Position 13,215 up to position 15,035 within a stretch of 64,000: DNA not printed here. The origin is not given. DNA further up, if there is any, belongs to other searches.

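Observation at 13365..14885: Second, tssB-less tssC paralog heading the baseplate/membrane arm, with an unrelated N-terminus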

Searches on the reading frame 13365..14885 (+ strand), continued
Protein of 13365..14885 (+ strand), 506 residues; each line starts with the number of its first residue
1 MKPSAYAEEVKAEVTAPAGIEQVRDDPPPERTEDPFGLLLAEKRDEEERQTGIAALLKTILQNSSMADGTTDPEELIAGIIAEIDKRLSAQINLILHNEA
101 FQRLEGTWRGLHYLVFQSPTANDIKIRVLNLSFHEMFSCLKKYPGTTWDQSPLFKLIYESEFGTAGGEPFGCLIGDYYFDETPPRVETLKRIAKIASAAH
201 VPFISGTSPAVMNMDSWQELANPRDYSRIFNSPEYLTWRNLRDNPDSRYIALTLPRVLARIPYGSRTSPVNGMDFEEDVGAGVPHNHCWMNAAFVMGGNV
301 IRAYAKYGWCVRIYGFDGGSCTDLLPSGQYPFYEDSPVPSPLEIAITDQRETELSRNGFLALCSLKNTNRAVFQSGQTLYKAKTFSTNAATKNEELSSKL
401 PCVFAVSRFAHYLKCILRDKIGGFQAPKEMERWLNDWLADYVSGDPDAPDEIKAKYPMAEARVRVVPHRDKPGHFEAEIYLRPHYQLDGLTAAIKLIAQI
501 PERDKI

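Call 32: find_encoding_contigs(protein=window:13365-14885:+, flank=10000, max_places=4)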
Protein window:13365-14885:+ (506 aa): 4 contigs read that carry it; 2 places shown.
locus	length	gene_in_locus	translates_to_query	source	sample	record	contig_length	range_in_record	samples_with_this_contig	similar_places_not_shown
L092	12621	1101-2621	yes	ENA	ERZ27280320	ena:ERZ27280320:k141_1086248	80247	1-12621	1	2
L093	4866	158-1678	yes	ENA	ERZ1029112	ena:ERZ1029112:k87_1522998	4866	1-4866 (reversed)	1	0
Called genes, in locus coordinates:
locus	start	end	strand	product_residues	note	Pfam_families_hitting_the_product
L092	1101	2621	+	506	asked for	PF05943:VipB, PF18945:VipB_2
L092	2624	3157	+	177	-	PF04965:GPW_gp25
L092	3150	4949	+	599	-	PF05947:T6SS_TssF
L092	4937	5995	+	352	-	PF06996:T6SS_TssG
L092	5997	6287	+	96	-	-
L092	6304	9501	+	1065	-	PF05954:Phage_GPD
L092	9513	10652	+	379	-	PF22011:DUF6931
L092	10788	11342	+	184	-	-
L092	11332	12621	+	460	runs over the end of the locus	PF05936:T6SS_VasE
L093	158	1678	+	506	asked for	PF05943:VipB, PF18945:VipB_2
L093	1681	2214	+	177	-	PF04965:GPW_gp25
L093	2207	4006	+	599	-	PF05947:T6SS_TssF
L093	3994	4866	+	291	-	?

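Call 38: search_solved_structures(query=window:13365-14882:+, show_alignments=2, max_evalue=1e-10)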
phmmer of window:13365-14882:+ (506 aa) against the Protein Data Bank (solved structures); distinct sequences matched with E-value up to 1e-10: 8.
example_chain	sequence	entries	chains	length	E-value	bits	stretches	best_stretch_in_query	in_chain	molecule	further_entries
5n8n_B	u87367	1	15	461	5.8e-152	510.1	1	50-502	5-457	EvpB family type VI secretion protein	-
9n4v_A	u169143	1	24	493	3.4e-126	425.1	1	65-501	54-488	DUF877 family protein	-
5urw_1B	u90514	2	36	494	2.3e-90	306.8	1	52-500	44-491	TssC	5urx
5mxn_A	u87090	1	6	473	2.4e-90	306.8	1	50-498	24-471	Type VI secretion protein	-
5ojq_A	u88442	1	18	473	2.6e-90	306.7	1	50-498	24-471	Type VI secretion protein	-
3j9g_B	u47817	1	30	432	4.5e-89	302.6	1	76-500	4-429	VipB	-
5myu_A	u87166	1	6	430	6.9e-89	302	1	76-499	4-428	Type VI secretion system protein ImpC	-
3j9o_B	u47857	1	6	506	2.7e-53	184.5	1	73-496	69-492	Intracellular growth locus protein B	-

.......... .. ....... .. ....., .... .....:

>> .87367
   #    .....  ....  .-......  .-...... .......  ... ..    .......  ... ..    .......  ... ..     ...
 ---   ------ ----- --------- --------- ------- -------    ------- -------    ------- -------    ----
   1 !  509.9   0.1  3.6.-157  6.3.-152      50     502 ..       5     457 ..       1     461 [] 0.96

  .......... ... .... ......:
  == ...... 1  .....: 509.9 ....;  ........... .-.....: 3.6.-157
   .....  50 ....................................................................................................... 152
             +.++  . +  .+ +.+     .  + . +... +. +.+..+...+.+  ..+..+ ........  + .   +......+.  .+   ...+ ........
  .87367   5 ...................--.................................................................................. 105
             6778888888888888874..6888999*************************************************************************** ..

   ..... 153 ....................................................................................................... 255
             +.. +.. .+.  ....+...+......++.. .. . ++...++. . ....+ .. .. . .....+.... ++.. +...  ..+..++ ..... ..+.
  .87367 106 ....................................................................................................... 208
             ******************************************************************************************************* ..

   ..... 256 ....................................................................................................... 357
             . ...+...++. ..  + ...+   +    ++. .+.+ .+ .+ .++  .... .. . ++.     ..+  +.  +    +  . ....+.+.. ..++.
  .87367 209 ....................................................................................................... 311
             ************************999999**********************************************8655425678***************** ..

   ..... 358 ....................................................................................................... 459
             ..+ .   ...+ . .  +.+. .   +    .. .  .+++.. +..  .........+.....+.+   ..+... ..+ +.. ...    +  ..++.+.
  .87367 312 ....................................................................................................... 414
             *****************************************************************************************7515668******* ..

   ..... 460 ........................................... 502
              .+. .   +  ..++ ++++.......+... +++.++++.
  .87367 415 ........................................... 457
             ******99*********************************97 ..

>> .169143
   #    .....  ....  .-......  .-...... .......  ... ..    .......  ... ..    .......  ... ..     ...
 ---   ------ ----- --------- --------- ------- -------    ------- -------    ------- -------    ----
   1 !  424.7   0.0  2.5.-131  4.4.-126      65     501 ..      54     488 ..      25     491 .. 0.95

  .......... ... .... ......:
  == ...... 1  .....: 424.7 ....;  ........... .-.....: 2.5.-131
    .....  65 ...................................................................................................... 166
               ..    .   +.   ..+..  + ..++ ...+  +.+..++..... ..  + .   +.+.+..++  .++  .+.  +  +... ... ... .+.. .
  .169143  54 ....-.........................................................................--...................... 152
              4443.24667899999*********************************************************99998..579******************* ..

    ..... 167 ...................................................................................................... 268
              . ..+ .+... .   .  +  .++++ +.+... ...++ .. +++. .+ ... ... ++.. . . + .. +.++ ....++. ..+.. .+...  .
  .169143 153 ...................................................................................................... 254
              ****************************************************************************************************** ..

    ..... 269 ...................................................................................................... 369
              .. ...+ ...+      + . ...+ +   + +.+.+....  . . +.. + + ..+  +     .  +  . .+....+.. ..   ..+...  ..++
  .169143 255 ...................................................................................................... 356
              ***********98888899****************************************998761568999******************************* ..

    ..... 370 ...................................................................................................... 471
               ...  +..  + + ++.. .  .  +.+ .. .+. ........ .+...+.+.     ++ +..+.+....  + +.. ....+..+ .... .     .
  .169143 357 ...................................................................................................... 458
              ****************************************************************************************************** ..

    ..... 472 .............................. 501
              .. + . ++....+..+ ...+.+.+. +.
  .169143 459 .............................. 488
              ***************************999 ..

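Call 57: predict_structure(alignment_id=A1)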
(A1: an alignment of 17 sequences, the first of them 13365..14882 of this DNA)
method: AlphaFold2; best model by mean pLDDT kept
length: 506 residues; sequences in the alignment: 17
mean_pLDDT: 44.0   pTM: 0.31
mean pLDDT of the five models: 44.0, 37.5, 37.2, 37.0, 36.4
residues with pLDDT >= 90: 0; 70-90: 35; 50-70: 160; < 50: 311
segments of 3 or more residues with pLDDT < 50: 1-47, 95-129, 147-149, 156-172, 211-231, 253-411, 486-506
pLDDT, mean of each block of 10 residues (from residue 1): 30 27 31 40 46 55 54 59 61 48 34 31 43 68 56 50 37 57 76 64 55 37 39 57 58 37 26 23 26 31 27 21 24 27 25 28 23 28 40 43 45 53 67 75 62 53 70 63 48 34 32
secondary structure, 60 per line:
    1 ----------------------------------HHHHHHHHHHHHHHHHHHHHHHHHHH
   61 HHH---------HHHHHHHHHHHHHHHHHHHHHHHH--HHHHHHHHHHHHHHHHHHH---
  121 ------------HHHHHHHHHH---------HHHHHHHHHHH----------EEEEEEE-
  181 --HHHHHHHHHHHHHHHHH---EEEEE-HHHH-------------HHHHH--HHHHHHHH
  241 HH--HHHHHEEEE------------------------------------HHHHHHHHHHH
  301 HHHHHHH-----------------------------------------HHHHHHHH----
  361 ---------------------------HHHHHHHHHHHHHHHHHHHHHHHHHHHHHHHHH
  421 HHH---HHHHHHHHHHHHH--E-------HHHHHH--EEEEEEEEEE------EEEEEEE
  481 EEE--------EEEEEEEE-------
elements in order: H35-63 H73-96 H99-117 H133-142 H152-162 E173-179 H183-199 E203-207 H209-212 H226-230 H233-242 H245-249 E250-253 H290-307 H349-356 H388-423 H427-439 H450-455 E458-467 E474-483 E492-499

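Call 61: find_related_loci(query=A3, collection=metagenome_contigs, flank=10000)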
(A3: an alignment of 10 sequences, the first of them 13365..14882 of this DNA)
Query A3 (506 aa) in metagenome_contigs; peptide patterns used: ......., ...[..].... (x = any residue, [..] = any of these).
541 stretches matched a pattern; 21 encode a relative of the query (tblastn E <= 1e-3); 21 distinct loci.
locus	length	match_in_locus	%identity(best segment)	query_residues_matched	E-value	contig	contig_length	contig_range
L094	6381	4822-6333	94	1-506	0e+0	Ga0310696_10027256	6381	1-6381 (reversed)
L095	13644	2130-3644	94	1-506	0e+0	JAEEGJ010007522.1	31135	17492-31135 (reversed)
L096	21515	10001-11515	94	1-506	0e+0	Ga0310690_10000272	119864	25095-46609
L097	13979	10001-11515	93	1-506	0e+0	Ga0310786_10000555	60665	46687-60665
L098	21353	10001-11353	69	56-505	0e+0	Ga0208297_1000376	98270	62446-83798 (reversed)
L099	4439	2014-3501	46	13-501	1e-147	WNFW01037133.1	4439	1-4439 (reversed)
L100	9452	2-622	98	300-506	2e-135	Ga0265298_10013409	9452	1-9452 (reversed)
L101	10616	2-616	97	302-506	9e-133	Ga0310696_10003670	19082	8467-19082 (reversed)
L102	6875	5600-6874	45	18-437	9e-130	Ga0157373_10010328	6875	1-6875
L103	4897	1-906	65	205-505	7e-131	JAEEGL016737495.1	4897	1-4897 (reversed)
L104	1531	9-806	65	241-505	7e-124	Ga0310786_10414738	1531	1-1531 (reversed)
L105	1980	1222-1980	67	29-291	2e-120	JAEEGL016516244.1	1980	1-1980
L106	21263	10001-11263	39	81-504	8e-107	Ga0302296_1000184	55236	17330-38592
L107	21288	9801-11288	46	13-501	1e-144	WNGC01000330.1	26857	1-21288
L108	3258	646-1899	39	81-499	1e-103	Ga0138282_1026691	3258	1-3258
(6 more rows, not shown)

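Call 63: find_encoding_contigs(protein=P0018, flank=10000, max_places=3)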
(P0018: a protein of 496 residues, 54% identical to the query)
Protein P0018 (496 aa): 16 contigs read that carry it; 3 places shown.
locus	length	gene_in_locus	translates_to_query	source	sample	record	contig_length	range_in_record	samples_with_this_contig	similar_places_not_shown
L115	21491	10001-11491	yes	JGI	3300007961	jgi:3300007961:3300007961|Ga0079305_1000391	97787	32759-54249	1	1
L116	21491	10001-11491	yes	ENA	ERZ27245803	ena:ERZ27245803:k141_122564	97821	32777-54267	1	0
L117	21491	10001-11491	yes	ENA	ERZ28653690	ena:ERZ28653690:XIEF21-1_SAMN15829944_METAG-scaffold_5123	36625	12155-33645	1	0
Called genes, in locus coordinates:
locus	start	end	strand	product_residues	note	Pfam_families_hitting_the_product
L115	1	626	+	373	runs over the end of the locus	PF22011:DUF6931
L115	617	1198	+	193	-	-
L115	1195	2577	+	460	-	PF05936:T6SS_VasE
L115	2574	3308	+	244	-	PF09850:DotU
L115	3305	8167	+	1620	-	PF14331:IcmF-related_N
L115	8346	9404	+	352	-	PF06812:ImpA_N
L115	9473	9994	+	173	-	PF05591:T6SS_VipA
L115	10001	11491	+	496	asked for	PF05943:VipB, PF18945:VipB_2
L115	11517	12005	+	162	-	PF05638:T6SS_HCP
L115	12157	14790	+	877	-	PF13191:AAA_16, PF23569:NBD_SMAX1, PF00004:AAA, PF17871:AAA_lid_9, PF06414:Zeta_toxin (weak), PF07724:AAA_2, PF07728:AAA_5, PF10431:ClpB_D2-small, +9 more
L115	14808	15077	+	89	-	-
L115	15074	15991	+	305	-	PF00561:Abhydrolase_1, PF12146:Hydrolase_4, PF07859:Abhydrolase_3 (weak), PF12697:Abhydrolase_6 (weak)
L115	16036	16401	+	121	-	PF01427:Peptidase_M15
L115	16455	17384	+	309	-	-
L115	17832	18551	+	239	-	-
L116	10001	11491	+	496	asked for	PF05943:VipB, PF18945:VipB_2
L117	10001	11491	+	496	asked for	PF05943:VipB, PF18945:VipB_2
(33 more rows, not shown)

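Call 66: predict_structure(alignment_id=A2)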
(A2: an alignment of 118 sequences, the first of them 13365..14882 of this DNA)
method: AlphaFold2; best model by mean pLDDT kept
length: 506 residues; sequences in the alignment: 118
mean_pLDDT: 72.6   pTM: 0.74
mean pLDDT of the five models: 72.6, 66.7, 63.3, 63.2, 58.6
residues with pLDDT >= 90: 101; 70-90: 249; 50-70: 65; < 50: 91
segments of 3 or more residues with pLDDT < 50: 1-50, 317-337, 487-501, 504-506
pLDDT, mean of each block of 10 residues (from residue 1): 35 29 32 32 43 54 54 75 86 91 91 85 83 92 82 79 54 92 95 89 94 88 83 92 94 90 77 79 79 89 75 46 40 49 80 89 71 82 80 81 78 76 83 87 73 72 83 79 54 32 45
secondary structure, 60 per line:
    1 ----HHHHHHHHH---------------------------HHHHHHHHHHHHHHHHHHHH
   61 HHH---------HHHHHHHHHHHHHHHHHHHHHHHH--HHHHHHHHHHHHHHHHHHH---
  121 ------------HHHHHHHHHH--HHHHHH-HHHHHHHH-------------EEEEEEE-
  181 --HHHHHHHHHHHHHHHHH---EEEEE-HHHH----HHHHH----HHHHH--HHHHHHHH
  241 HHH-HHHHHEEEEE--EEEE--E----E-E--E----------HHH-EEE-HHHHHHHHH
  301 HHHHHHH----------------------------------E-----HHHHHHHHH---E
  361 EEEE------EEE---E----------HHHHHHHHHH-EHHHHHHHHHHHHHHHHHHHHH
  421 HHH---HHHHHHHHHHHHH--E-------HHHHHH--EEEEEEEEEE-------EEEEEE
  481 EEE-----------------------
elements in order: H5-13 H41-63 H73-96 H99-117 H133-142 H145-150 H152-159 E173-179 H183-199 E203-207 H209-212 H217-221 H226-230 H233-243 H245-249 E250-254 E257-260 E288-290 H292-307 H348-356 E360-364 E371-373 H388-397 H400-423 H427-439 H450-455 E458-467 E475-483

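Call 69: fold_search(model_id=the predicted structure, library=pdb)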
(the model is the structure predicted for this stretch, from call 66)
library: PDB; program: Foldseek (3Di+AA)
matches with E <= 10: 719; with E <= 0.001: 28
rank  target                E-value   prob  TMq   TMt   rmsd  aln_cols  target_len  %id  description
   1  5n8n_B                3.1e-46  1.00  0.74  0.81  11.0       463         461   48  Contracted sheath of a Pseudomonas aeruginosa type six secretion system consisting of TssB1 and TssC1 (released 2018-01-10)
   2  9n4v_A                7.4e-37  1.00  0.63  0.85   6.7       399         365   43  Azotobacter vinelandii extended type VI secretion system sheath tube complex (released 2025-07-16)
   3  5urx_1B               1.1e-36  1.00  0.73  0.84   7.6       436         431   34  Structure of the contracted type VI secretion system sheath in Myxococcus xanthus (released 2017-05-10)
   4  3j9g_2                5.9e-36  1.00  0.72  0.84   6.3       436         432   33  Atomic model of the VipA/VipB, the type six secretion system contractile sheath of Vibrio cholerae from cryo-EM (released 2015-03-11)
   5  5urw_1B               1.9e-35  1.00  0.72  0.87   3.6       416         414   35  Structure of the extended type VI secretion system sheath in Myxococcus xanthus (released 2017-05-10)
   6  5myu_MODEL_1_A        2.2e-35  1.00  0.72  0.84   6.3       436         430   33  VipA-N2/VipB contracted sheath of type VI secretion system (released 2017-08-02)
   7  5ojq_A                6.0e-34  1.00  0.74  0.78   7.3       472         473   32  The modeled structure of of wild type extended type VI secretion system sheath/tube complex in vibrio cholerae based o (released 2017-08-09)
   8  5mxn_MODEL_1_A        6.3e-34  1.00  0.74  0.78   7.3       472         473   32  Atomic model of the VipA/VipB/Hcp, the type six secretion system non-contractile sheath-tube of Vibrio cholera (released 2017-08-02)
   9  3j9o_B                1.3e-27  1.00  0.66  0.78   6.1       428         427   25  CryoEM structure of a type VI secretion system (released 2015-03-18)
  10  8q1i_O                2.4e-06  1.00  0.34  0.32  10.1       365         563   13  Neck-tail junction of phage 812 after tail contraction (C6) (released 2024-08-14)
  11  8q1i_I                7.2e-06  1.00  0.38  0.49  10.0       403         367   11  Neck-tail junction of phage 812 after tail contraction (C6) (released 2024-08-14)
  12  9mkb_AK               9.5e-06  1.00  0.33  0.27  12.2       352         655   12  Structure of the bacteriophage T4 portal-neck-tail complex (released 2025-12-24)
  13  9f4a_SA               1.2e-05  1.00  0.35  0.29   8.1       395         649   12  Interface between baseplate cup and extended tail tube/sheath of Klebsiella phage KP1 variant vB_Kpn_Lilla1 (released 2025-05-14)
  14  9ev2_S1               2.2e-05  1.00  0.34  0.28   8.8       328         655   12  Tail tube and extended tail sheath tube of Klebsiella phage KP1 variant vB_Kpn_Lilla1 (released 2025-04-09)
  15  9qgp_3A               8.0e-05  1.00  0.27  0.33  12.1       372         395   13  Cryo-EM structure of the PlPVC1 sheath, 6-fold symmetrized (C6), in contracted state (released 2025-10-29)
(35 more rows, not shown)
